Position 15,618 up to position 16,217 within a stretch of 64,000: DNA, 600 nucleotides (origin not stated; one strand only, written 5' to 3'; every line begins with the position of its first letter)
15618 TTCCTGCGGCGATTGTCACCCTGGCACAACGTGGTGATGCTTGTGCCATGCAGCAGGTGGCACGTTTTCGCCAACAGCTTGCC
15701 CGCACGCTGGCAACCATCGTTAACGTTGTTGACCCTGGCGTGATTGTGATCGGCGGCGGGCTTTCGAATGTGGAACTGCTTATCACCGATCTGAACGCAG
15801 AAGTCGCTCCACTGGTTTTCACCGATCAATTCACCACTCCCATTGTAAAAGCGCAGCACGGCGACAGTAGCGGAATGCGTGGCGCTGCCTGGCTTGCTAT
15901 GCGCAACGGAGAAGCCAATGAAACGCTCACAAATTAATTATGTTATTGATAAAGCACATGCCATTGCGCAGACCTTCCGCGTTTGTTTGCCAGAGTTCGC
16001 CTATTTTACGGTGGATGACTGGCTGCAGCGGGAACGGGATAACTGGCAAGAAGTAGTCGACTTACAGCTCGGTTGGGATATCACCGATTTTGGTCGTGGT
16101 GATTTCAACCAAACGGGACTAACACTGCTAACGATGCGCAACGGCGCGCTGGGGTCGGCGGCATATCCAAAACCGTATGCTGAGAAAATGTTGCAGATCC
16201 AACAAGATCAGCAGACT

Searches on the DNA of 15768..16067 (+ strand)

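Call 42: search_dna_similar(query=window:15768-16067:+, collection=ecoli_genomes, mode=distant, rows=spread, max_rows=14)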
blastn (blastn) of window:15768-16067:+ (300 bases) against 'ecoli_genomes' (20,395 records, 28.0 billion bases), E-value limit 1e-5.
Records with a match: 1605; places in all: 1608; records where one place covers at least 80% of the query: 1602.
Genomes with a match: 1605 of 5426; with a place that covers at least 80% of the query: 1602. Places per genome that has any: lowest 1, median 1, highest 2. On chromosomes: 1608 places; on plasmids: 0.
Best place of each record, by identity: >=99% 1287; 95-99% 318.
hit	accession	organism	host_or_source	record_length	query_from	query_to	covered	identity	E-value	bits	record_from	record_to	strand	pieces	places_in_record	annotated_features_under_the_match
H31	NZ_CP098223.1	Escherichia coli strain Z0117EC0005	Canis lupus familiaris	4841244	1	300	100%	100.0%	4e-151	542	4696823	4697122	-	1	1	ROK family protein | D-lyxose/D-mannose family sugar isomerase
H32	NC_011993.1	Escherichia coli LF82 strain LF82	-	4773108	1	300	100%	99.0%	9e-147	528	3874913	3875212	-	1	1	ROK family protein | D-lyxose/D-mannose family sugar isomerase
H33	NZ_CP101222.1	Escherichia coli strain EC21Z-144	Homo sapiens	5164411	1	300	100%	99.0%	9e-147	528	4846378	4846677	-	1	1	ROK family protein | D-lyxose/D-mannose family sugar isomerase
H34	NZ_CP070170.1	Escherichia coli strain FDAARGOS_1284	Homo sapiens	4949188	1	300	100%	99.0%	9e-147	528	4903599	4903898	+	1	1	ROK family protein | D-lyxose/D-mannose family sugar isomerase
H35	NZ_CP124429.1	Escherichia coli strain AVS0051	environmental: river/lake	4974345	1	300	100%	99.0%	9e-147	528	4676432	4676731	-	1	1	ROK family protein | D-lyxose/D-mannose family sugar isomerase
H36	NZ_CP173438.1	Escherichia coli strain 98889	Homo sapiens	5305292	1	300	100%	99.0%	9e-147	528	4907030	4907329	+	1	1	ROK family protein | D-lyxose/D-mannose family sugar isomerase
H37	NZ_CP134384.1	Escherichia coli strain TUM11352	Homo sapiens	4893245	1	300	100%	99.0%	9e-147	528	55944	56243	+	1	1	ROK family protein | D-lyxose/D-mannose family sugar isomerase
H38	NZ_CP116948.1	Escherichia coli strain CUVET21-PYO5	dog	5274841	1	300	100%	99.0%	9e-147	528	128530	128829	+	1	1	ROK family protein | D-lyxose/D-mannose family sugar isomerase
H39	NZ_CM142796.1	Escherichia coli strain GPEC1035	chicken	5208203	1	300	100%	99.0%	9e-147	528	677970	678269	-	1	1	ROK family protein | D-lyxose/D-mannose family sugar isomerase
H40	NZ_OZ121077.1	Escherichia coli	Homo sapiens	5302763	1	300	100%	99.0%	9e-147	528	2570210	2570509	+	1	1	ROK family protein | D-lyxose/D-mannose family sugar isomerase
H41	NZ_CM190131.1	Escherichia coli strain 23753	Homo sapiens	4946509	1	300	100%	99.0%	9e-147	528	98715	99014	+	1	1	ROK family protein | D-lyxose/D-mannose family sugar isomerase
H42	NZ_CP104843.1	Escherichia coli strain DFL.5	pantropical spotted dolphin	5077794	1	300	100%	98.7%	1e-145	524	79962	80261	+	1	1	ROK family protein | D-lyxose/D-mannose family sugar isomerase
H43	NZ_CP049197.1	Escherichia coli strain E597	dog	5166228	1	300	100%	98.0%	6e-143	515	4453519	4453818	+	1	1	ROK family protein | D-lyxose/D-mannose family sugar isomerase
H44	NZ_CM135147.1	Escherichia coli strain 47258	Homo sapiens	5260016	1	192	64%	99.0%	9e-90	338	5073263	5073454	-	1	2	ROK family protein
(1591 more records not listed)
